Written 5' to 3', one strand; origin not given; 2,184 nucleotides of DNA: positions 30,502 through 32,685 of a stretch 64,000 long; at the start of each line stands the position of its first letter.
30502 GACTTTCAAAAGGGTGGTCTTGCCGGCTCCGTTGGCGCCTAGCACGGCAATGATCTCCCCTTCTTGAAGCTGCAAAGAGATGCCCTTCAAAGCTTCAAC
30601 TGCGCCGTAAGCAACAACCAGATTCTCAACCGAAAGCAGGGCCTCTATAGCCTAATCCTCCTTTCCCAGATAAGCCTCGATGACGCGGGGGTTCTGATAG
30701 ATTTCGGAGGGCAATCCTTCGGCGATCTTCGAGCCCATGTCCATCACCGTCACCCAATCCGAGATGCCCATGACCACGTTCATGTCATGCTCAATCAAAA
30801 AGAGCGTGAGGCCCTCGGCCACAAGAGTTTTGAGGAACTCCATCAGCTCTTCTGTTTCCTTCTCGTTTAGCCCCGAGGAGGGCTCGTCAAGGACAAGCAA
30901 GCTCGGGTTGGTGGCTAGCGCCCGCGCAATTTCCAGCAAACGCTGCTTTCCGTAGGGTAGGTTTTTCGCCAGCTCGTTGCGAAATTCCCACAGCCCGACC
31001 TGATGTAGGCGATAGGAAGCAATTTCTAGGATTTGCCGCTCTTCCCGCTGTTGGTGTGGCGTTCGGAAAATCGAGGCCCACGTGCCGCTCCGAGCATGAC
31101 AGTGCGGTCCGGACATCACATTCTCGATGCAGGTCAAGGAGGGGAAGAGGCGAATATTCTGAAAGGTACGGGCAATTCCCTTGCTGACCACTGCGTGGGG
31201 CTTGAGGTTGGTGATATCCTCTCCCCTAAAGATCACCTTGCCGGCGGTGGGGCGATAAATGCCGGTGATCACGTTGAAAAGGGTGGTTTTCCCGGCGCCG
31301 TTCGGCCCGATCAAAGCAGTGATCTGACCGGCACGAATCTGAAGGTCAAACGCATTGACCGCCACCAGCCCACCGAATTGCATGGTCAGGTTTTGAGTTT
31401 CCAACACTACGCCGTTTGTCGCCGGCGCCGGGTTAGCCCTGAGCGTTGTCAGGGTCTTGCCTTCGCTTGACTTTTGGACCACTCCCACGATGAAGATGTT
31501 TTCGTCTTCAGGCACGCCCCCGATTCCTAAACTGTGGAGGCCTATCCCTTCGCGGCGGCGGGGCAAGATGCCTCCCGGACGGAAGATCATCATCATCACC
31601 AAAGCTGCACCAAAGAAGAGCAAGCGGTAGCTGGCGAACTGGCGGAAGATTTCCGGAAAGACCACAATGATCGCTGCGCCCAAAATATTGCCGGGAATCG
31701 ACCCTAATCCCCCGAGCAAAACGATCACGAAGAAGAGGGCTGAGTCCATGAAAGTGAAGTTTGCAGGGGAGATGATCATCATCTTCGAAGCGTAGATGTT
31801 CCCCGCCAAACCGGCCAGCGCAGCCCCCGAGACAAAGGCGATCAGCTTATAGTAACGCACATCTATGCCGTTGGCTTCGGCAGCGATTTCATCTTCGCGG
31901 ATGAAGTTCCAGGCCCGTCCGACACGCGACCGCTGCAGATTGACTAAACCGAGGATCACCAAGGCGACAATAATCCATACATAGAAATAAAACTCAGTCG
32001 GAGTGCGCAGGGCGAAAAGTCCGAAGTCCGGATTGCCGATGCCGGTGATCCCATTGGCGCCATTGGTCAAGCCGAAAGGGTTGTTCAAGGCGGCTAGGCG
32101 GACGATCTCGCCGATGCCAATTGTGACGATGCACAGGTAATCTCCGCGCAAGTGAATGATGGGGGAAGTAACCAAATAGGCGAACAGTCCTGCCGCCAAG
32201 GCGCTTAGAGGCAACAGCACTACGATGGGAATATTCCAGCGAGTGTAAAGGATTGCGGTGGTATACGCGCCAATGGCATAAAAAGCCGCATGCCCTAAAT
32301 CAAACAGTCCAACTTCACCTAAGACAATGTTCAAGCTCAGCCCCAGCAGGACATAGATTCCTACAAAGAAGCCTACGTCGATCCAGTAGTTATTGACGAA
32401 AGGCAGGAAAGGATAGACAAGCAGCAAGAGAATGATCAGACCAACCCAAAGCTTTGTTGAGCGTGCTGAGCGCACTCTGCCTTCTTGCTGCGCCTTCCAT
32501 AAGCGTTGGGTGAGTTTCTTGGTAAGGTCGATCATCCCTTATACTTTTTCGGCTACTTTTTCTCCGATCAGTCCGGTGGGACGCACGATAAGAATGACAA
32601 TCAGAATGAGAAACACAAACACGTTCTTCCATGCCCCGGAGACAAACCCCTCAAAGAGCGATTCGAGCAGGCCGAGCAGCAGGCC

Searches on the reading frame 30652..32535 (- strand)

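Call 77: search_protein_families(library=pfam, proteins=[window:30652-32535:-], max_evalue=0.00001)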
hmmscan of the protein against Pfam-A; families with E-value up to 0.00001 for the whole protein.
window:30652-32535:- (627 aa): 4 families
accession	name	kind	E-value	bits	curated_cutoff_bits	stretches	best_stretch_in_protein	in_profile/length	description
PF02653.21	BPD_transp_2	-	1.4e-43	149.5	26.8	1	57-315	8-268/269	Branched-chain amino acid transport system / permease component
PF00005.33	ABC_tran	-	1.4e-31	110.4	25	1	394-553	2-136/137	ABC transporter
PF13304.12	AAA_21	-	1.3e-09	39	27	0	405-424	1-20/304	AAA domain, putative AbiEii toxin, Type IV TA system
PF12399.14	BCA_ABC_TP_C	-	2.7e-09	36.9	25.5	1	603-627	2-26/27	Branched-chain amino acid ATP-binding cassette transporter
